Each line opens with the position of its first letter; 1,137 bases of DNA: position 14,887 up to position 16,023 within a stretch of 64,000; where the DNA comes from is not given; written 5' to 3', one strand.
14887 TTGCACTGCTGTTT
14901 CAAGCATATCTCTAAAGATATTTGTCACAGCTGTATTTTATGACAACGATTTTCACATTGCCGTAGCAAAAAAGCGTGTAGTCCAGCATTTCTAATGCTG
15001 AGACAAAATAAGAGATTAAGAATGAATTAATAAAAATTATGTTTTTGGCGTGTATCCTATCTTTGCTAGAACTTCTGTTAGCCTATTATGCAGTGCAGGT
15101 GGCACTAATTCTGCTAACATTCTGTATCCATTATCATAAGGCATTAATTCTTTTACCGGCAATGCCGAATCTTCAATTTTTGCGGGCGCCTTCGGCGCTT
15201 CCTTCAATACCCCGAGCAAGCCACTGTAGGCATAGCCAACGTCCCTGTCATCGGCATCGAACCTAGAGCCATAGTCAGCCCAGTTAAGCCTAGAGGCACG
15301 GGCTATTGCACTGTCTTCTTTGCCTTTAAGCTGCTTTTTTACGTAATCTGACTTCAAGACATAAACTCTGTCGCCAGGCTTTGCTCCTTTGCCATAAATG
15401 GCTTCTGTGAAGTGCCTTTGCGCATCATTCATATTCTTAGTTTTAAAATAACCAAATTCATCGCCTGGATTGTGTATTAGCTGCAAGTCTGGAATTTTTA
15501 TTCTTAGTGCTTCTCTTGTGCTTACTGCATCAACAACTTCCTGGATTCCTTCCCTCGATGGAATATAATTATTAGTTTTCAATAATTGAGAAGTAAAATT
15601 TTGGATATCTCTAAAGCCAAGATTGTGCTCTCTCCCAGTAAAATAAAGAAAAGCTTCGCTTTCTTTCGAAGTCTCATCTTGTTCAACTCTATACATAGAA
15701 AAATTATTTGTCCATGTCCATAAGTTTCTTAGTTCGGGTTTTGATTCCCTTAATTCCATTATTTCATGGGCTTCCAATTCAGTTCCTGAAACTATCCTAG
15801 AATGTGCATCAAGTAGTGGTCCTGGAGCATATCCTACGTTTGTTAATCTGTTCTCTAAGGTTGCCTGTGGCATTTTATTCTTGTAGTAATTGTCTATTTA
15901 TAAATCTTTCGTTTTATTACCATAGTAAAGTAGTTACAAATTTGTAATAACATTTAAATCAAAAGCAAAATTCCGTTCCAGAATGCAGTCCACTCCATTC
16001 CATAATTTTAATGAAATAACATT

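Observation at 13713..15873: Complete diversity-generating retroelement with strictly adenine-specific TR-to-VR mismatches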

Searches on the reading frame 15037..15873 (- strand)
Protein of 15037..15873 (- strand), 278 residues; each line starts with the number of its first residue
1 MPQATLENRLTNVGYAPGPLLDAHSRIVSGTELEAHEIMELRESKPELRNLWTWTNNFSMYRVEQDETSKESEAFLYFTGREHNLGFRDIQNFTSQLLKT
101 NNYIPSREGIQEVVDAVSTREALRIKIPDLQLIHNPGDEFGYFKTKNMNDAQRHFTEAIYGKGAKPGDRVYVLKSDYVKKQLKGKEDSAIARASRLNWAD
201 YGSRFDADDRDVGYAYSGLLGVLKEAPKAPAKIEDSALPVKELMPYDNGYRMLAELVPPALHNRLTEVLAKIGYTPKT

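Call 6: search_protein_families(library=pfam, proteins=[window:15037-15873:-], max_evalue=0.01)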
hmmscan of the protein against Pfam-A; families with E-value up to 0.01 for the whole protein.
window:15037-15873:- (278 aa): 0 families

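Call 9: search_protein_families(library=ncbifam, proteins=[window:15037-15873:-], max_evalue=0.1)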
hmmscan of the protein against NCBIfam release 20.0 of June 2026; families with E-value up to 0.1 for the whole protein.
window:15037-15873:- (278 aa): 0 families

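Call 10: search_protein_families(library=padloc, proteins=[window:15037-15873:-], max_evalue=0.01)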
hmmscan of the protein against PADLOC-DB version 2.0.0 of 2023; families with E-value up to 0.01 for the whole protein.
window:15037-15873:- (278 aa): 0 families

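Call 11: find_homologous_proteins(query=window:15037-15873:-, max_evalue=0.001)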
Query window:15037-15873:- (278 aa): 26 proteins with E <= 0.001 among 1358 candidates.
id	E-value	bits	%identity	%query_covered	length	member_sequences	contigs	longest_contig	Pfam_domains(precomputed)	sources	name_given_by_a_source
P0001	1.1e-175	601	97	100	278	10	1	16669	-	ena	-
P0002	6.7e-109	382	73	88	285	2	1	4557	-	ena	-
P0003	2.1e-81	291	63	87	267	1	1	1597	-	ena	-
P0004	1.2e-79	286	58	88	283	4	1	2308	-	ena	-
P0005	1.8e-79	285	56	100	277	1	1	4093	-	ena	-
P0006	8.5e-72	260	57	86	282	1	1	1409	-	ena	-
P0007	1.4e-70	256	55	88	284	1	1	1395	-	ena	-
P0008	1.7e-70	256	59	85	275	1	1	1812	-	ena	-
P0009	8.1e-69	250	53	92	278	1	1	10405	-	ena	-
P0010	1.7e-66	243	55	85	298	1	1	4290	-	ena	-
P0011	1.3e-64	236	55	84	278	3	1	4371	-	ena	-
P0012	1.5e-64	236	55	81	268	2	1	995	-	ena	-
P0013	1.8e-64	236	56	83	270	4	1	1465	-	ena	-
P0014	1.4e-59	220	56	83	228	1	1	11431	-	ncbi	-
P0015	1.9e-57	213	56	77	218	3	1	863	-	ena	-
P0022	2.3e-46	177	46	85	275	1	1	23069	-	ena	-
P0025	4.0e-44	169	42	98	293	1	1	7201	-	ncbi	-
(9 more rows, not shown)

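Call 16: search_solved_structures(query=A1, max_evalue=10)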
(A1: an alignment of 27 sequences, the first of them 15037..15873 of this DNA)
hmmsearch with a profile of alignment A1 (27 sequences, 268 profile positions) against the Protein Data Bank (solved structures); distinct sequences matched with E-value up to 10: 0.

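Call 17: find_encoding_contigs(protein=P0001, flank=6000, max_places=6)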
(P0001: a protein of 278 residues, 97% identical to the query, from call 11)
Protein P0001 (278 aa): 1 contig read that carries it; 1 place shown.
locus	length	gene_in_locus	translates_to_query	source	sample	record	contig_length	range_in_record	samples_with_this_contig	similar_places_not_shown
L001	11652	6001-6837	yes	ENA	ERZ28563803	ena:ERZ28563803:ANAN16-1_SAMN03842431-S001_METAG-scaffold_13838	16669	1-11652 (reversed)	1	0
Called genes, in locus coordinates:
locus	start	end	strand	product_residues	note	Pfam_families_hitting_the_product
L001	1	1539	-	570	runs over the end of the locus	PF14716:HHH_8, PF14520:HHH_5 (weak), PF14792:DNA_pol_B_palm (weak), PF14791:DNA_pol_B_thumb, PF01876:RNase_P_p30 (weak), PF02811:PHP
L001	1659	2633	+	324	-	PF00480:ROK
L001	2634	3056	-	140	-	PF00293:NUDIX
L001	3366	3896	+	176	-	PF02002:TFIIE_alpha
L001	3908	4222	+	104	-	-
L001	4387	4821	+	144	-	-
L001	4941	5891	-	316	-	PF17125:Methyltr_RsmF_N, PF01189:Methyltr_RsmB-F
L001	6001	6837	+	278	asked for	-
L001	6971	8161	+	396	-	PF00078:RVT_1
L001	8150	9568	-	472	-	-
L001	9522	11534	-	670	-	PF23613:ELP3_N, PF04055:Radical_SAM, PF16199:Radical_SAM_C, PF00583:Acetyltransf_1 (weak), PF13673:Acetyltransf_10 (faint)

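Call 21: search_protein_representatives(protein=window:15037-15873:-)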
Query: 278 residues. Proteins with E-value up to 0.001 (for the whole library): 203; up to 1e-10: 80; up to 1e-30: 8. The best 150 are listed.
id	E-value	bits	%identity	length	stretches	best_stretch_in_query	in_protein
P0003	6.6e-82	291.4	69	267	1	12-237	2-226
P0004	4.0e-80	285.6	62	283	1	2-246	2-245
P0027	1.8e-60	221.2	57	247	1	1-226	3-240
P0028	2.7e-50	187.8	51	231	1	1-232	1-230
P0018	5.9e-49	183.4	55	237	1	4-235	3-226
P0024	1.2e-45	172.6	49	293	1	5-255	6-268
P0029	1.9e-41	158.8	53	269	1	5-226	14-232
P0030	1.4e-33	133.0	44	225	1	4-224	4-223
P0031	1.5e-27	113.2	48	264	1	36-235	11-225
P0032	2.2e-26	109.4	61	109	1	2-100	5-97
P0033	5.8e-26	108.0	45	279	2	29-167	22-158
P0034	1.1e-24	103.8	42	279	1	12-232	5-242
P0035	3.2e-23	99.0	42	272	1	18-226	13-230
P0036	6.8e-23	98.0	40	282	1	18-228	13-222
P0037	7.5e-23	97.8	44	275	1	17-224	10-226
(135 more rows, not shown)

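Call 24: predict_structure(alignment_id=A1)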
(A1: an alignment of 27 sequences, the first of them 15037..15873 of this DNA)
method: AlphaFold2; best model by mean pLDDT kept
length: 278 residues; sequences in the alignment: 27
mean_pLDDT: 75.3   pTM: 0.71
mean pLDDT of the five models: 75.3, 72.9, 69.3, 65.6, 65.5
residues with pLDDT >= 90: 88; 70-90: 97; 50-70: 47; < 50: 46
segments of 3 or more residues with pLDDT < 50: 1-12, 224-253, 276-278
pLDDT, mean of each block of 10 residues (from residue 1): 38 62 73 81 78 85 84 92 86 89 94 95 95 90 93 93 84 94 93 81 75 62 45 34 39 53 64 53
secondary structure, 60 per line:
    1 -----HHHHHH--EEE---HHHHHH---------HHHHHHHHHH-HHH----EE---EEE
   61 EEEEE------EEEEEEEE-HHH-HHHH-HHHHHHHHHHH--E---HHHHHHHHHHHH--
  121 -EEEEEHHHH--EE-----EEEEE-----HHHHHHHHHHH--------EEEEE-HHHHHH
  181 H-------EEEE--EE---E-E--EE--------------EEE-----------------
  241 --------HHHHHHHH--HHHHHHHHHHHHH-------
elements in order: H6-11 E14-16 H20-25 H35-44 E58-65 E72-79 H85-88 H90-100 H107-118 E122-126 H127-130 E140-144 H150-160 E169-173 H175-181 E189-192 E221-223 H249-256 H259-271

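Call 26: find_related_loci(query=A1, collection=genome_contigs, flank=5000)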
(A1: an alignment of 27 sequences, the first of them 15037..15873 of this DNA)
Query A1 (278 aa) in genome_contigs; peptide patterns used: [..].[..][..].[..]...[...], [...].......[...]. (x = any residue, [..] = any of these).
65 stretches matched a pattern; 3 encode a relative of the query (tblastn E <= 1e-3); 3 distinct loci.
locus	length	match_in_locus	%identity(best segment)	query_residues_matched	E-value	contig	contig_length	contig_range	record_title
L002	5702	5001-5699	60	1-234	4e-86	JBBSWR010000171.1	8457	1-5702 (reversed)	MAG: Nanoarchaeota archaeon isolate H43-bin135_1 H43_bin135_1_000000000171, whole genome shotgun sequence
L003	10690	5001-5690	48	1-232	2e-60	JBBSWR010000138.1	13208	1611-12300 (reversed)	MAG: Nanoarchaeota archaeon isolate H43-bin135_1 H43_bin135_1_000000000138, whole genome shotgun sequence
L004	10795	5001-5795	34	1-237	3e-30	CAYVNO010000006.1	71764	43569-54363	MAG TPA_asm: uncultured Methanosarcinales archaeon isolate SRP200020_co3_56 genome assembly, contig: NODE_469_length_717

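Call 27: find_related_loci(query=A1, collection=metagenome_contigs, flank=4000)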
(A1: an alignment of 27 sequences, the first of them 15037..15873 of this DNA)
Query A1 (278 aa) in metagenome_contigs; peptide patterns used: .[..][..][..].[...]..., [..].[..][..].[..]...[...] (x = any residue, [..] = any of these).
108 stretches matched a pattern; 6 encode a relative of the query (tblastn E <= 1e-3); 6 distinct loci.
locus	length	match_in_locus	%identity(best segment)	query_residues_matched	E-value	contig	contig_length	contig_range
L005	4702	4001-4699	60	1-234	4e-86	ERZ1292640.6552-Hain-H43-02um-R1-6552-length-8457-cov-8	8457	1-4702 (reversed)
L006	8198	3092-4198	56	1-232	3e-69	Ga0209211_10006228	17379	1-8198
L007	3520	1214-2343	53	1-235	2e-68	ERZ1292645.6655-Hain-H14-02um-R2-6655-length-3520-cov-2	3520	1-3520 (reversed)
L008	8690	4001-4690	48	1-232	2e-60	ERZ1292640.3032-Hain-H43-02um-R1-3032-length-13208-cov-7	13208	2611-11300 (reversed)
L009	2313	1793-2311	56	18-192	1e-54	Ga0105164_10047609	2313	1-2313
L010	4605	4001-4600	49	19-226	7e-53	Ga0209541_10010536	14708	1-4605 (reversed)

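Call 28: fold_search(model_id=the predicted structure, library=pdb)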
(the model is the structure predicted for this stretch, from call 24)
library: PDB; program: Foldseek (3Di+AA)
matches with E <= 10: 212; with E <= 0.001: 1
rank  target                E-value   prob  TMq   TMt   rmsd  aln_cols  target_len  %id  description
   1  5ioo_A                2.6e-04  1.00  0.47  0.59   5.4       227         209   11  Accommodation of massive sequence variation in Nanoarchaeota by the C-type lectin fold (released 2016-11-09)
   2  4yz6_A                4.0e-01  0.05  0.13  0.18  15.8       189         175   11  Crystal Structure of Myc3[44-238] from Arabidopsis in complex with Jaz1 peptide [200-221] (released 2015-08-05)
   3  8qqs_D                5.7e-01  0.02  0.08  0.04  22.3       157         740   12  E. coli DNA gyrase bound to a linear part of a DNA minicircle (released 2024-04-10)
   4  8qqu_D                5.7e-01  0.02  0.09  0.04  21.9       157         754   12  Asymetric subunit of E. coli DNA gyrase bound to a linear part of a DNA minicircle (released 2024-04-10)
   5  4ywc_B                6.1e-01  0.03  0.11  0.15  14.7       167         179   10  Crystal structure of Myc3(5-242) fragment in complex with Jaz9(218-239) peptide (released 2015-08-05)
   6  2hfq_MODEL_1_A        8.2e-01  0.11  0.11  0.29  11.4        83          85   14  NMR structure of protein NE1680 from Nitrosomonas europaea: Northeast Structural Genomics Consortium target Ne (released 2006-09-19)
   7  7rcf_A                8.2e-01  0.05  0.10  0.09  10.1       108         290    8  Fourth stage reengineered variant of I-OnuI with stability enhancing substitutions (released 2022-06-29)
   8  8qqs_B                9.3e-01  0.02  0.09  0.04  21.9       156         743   12  E. coli DNA gyrase bound to a linear part of a DNA minicircle (released 2024-04-10)
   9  4ybn_B                1.0e+00  0.02  0.09  0.12  24.6       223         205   13  Structure of the FAD and Heme binding protein msmeg_4975 from Mycobacterium smegmatis (released 2015-10-21)
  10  4ybn_A                1.0e+00  0.02  0.09  0.11  26.2       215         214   11  Structure of the FAD and Heme binding protein msmeg_4975 from Mycobacterium smegmatis (released 2015-10-21)
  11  7hr2_B                1.0e+00  0.01  0.09  0.09  19.7       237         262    9  PanDDA analysis group deposition -- Crystal Structure of FatA in complex with Z56946871 (released 2025-08-13)
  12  6rk0_A                1.0e+00  0.01  0.07  0.09  25.5       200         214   14  Structure of the Flavocytochrome Anf3 from Azotobacter vinelandii (released 2019-05-08)
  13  5oed_A                1.1e+00  0.04  0.08  0.11  16.1        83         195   18  Human Rab32:GDP in complex with Salmonella GtgE C45A mutant (released 2018-01-10)
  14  7hu3_B                1.2e+00  0.01  0.10  0.10  20.1       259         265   10  PanDDA analysis group deposition -- Crystal Structure of FatA in complex with Z751811134 (released 2025-08-13)
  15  4rs9_A                1.3e+00  0.06  0.17  0.25  14.1       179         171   10  Structure of Myc3 N-terminal JAZ-binding domain [44-238] in complex with Jas motif of JAZ9 (released 2015-08-12)
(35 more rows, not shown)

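Call 31: find_encoding_contigs(protein=P0175, flank=3000, max_places=3)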
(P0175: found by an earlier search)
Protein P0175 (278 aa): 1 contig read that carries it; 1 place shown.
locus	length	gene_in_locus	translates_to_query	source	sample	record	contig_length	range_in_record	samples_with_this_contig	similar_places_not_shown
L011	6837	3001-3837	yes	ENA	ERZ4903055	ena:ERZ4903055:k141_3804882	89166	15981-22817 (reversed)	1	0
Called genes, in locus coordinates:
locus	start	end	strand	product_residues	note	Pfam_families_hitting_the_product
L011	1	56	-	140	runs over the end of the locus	PF00293:NUDIX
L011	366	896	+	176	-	PF02002:TFIIE_alpha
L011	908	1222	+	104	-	-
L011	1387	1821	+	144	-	-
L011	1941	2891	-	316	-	PF17125:Methyltr_RsmF_N, PF01189:Methyltr_RsmB-F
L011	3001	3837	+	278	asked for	-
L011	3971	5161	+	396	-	PF00078:RVT_1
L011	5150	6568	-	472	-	-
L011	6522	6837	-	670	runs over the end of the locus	PF23613:ELP3_N, PF04055:Radical_SAM, PF16199:Radical_SAM_C, PF00583:Acetyltransf_1 (weak), PF13673:Acetyltransf_10 (faint)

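Call 32: find_encoding_contigs(protein=P0179, flank=3000, max_places=3)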
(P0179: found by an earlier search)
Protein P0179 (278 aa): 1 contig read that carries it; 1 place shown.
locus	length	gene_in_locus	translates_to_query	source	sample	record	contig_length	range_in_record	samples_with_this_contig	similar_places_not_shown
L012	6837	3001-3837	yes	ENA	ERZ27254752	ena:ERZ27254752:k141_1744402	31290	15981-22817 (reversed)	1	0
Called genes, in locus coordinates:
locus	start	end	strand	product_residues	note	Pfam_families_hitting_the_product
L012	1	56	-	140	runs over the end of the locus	PF00293:NUDIX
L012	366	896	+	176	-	PF02002:TFIIE_alpha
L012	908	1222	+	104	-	-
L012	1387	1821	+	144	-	-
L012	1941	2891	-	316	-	PF17125:Methyltr_RsmF_N, PF01189:Methyltr_RsmB-F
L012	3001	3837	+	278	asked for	-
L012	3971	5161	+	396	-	PF00078:RVT_1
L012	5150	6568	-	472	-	-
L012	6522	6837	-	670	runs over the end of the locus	PF23613:ELP3_N, PF04055:Radical_SAM, PF16199:Radical_SAM_C, PF00583:Acetyltransf_1 (weak), PF13673:Acetyltransf_10 (faint)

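Call 33: find_encoding_contigs(protein=P0174, flank=3000, max_places=3)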
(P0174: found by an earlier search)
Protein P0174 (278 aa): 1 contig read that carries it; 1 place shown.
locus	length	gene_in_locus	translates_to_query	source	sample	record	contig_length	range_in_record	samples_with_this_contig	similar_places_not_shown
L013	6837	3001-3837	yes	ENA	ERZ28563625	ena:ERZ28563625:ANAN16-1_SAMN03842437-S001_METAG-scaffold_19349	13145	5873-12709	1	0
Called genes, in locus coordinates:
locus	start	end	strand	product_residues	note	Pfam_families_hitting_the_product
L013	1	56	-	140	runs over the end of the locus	PF00293:NUDIX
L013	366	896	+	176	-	PF02002:TFIIE_alpha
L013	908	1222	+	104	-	-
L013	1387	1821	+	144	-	-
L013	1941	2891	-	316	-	PF17125:Methyltr_RsmF_N, PF01189:Methyltr_RsmB-F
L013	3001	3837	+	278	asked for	-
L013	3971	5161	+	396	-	PF00078:RVT_1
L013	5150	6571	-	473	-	-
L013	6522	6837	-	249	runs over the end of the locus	?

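Call 34: find_encoding_contigs(protein=P0180, flank=3000, max_places=3)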
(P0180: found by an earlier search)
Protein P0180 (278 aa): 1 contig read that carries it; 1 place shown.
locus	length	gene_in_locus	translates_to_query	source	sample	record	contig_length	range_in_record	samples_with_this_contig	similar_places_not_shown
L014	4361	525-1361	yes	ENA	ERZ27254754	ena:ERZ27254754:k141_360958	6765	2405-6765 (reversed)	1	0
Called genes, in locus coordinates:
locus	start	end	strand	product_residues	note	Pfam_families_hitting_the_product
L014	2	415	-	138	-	?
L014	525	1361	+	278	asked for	-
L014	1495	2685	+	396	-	PF00078:RVT_1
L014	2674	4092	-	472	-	-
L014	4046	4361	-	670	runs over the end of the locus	PF23613:ELP3_N, PF04055:Radical_SAM, PF16199:Radical_SAM_C, PF00583:Acetyltransf_1 (weak), PF13673:Acetyltransf_10 (faint)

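Call 52: find_encoding_contigs(protein=P0022, flank=4000, max_places=2)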
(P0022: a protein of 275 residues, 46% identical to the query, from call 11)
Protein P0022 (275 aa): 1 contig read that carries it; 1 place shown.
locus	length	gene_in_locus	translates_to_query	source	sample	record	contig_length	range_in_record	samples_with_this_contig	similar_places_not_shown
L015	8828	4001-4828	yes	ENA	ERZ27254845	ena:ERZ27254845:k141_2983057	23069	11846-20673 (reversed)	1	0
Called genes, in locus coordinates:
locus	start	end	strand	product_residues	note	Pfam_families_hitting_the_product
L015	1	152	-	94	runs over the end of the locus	-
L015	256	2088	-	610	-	PF13522:GATase_6, PF13537:GATase_7, PF01380:SIS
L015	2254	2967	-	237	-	-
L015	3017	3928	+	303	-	PF12840:HTH_20, PF01022:HTH_5 (weak), PF05124:S_layer_C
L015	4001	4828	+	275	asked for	-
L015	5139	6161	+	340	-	PF00078:RVT_1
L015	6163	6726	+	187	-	PF01949:Endo_dU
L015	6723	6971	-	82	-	-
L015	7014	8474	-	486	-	PF02463:SMC_N (weak), PF13476:AAA_23 (faint), PF00005:ABC_tran, PF13304:AAA_21 (faint), PF00005:ABC_tran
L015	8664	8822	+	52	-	-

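Call 53: find_encoding_contigs(protein=P0009, flank=4000, max_places=2)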
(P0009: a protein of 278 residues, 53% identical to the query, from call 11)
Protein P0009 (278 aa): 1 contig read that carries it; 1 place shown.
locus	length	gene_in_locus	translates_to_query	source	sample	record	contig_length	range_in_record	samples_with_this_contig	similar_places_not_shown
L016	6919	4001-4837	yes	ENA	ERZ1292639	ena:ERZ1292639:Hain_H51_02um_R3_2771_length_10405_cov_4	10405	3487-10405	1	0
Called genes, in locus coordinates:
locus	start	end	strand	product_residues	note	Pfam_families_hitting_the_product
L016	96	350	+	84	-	PF04471:Mrr_cat (weak)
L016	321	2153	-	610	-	PF13522:GATase_6, PF13537:GATase_7, PF01380:SIS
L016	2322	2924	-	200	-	-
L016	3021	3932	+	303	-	PF12840:HTH_20, PF01022:HTH_5 (weak), PF01978:TrmB (faint), PF05124:S_layer_C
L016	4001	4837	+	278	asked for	-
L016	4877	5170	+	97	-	-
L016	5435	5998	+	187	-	PF01949:Endo_dU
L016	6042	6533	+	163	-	PF11848:DUF3368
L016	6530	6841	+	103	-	PF03683:UPF0175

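Call 60: find_encoding_contigs(protein=P0025, flank=3500, max_places=2)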
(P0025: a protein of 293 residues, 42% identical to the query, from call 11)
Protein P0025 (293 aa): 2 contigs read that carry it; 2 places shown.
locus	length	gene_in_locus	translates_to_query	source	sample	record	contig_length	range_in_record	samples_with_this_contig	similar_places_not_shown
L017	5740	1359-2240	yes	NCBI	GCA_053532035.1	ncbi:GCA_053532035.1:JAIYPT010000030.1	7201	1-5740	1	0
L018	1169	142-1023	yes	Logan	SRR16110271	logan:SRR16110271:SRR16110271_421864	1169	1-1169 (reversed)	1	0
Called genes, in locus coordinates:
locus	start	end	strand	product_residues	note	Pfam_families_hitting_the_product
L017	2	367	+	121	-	?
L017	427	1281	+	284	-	PF10418:DHODB_Fe-S_bind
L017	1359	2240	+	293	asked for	-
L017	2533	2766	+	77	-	PF04014:MazE_antitoxin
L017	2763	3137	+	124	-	PF01850:PIN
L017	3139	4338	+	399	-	PF01979:Amidohydro_1, PF12890:DHOase, PF07969:Amidohydro_3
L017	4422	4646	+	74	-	PF02697:VAPB_antitox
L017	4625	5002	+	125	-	PF01850:PIN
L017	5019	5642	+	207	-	PF00156:Pribosyltran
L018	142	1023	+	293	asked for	-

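Call 61: find_encoding_contigs(protein=P0014, flank=3500, max_places=2)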
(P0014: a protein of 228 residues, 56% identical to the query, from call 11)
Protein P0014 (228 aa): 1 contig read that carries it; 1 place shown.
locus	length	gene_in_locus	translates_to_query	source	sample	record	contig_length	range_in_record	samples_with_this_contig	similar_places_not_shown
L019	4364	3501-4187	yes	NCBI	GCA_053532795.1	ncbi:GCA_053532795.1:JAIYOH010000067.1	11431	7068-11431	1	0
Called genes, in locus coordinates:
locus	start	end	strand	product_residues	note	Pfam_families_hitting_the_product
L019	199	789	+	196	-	-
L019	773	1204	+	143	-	-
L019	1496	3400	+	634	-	PF00324:AA_permease, PF13520:AA_permease_2, PF01209:Ubie_methyltran, PF13489:Methyltransf_23, PF08241:Methyltransf_11, PF08242:Methyltransf_12, PF13649:Methyltransf_25, PF13847:Methyltransf_31 (weak)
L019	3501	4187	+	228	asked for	-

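Call 77: fold_search(model_id=the predicted structure, library=viral)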
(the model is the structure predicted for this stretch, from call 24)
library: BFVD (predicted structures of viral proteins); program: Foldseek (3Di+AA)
matches with E <= 10: 347; with E <= 0.001: 0
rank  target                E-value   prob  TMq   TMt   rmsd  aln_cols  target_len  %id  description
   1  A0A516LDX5            6.9e-02  0.08  0.14  0.13  20.7       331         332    8  (no name in the UniProt tables at hand)
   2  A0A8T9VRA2            7.8e-02  0.12  0.17  0.16  23.2       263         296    8  (no name in the UniProt tables at hand)
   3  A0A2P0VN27            1.3e-01  0.06  0.14  0.14  22.7       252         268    8  Uncharacterized protein [Tetraselmis virus 1]
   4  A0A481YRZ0            1.6e-01  0.05  0.13  0.12  20.2       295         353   11  RNA ligase 2 [Marseillevirus LCMAC101]
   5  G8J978                2.3e-01  0.06  0.14  0.10  23.8       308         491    8  Envelope glycoprotein gp160 (Fragment) [Human immunodeficiency virus 2]
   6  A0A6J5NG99            2.3e-01  0.04  0.12  0.15  16.8       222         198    8  Uncharacterized protein [uncultured Caudovirales phage]
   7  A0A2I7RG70            2.9e-01  0.04  0.12  0.15  17.1       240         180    5  (no name in the UniProt tables at hand)
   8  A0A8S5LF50            3.3e-01  0.02  0.11  0.12  32.5       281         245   10  Uncharacterized protein [Siphoviridae sp. ct3CA7]
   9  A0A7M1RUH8            4.0e-01  0.01  0.10  0.10  24.7       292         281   11  Uncharacterized protein [uncultured phage cr272_1]
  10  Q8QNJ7                4.5e-01  0.02  0.10  0.09  21.1       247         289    6  EsV-1-76 [Ectocarpus siliculosus virus 1 (isolate New Zealand/Kaikoura/1988)]
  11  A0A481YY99            6.0e-01  0.04  0.11  0.13  13.4       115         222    9  RNA recognition motif protein [Marseillevirus LCMAC202]
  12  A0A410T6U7            6.0e-01  0.03  0.13  0.15  17.3       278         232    8  (no name in the UniProt tables at hand)
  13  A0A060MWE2            6.0e-01  0.02  0.13  0.13  14.9       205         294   11  Ser/thr-rich glycoprotein ORF-Q [Elephant endotheliotropic herpesvirus 1B]
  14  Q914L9                6.4e-01  0.08  0.09  0.12  10.6        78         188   14  Uncharacterized protein 11 [Sulfolobus islandicus filamentous virus (isolate Iceland/Hveragerdi)]
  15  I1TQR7                6.4e-01  0.02  0.11  0.09  19.9       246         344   13  (no name in the UniProt tables at hand)
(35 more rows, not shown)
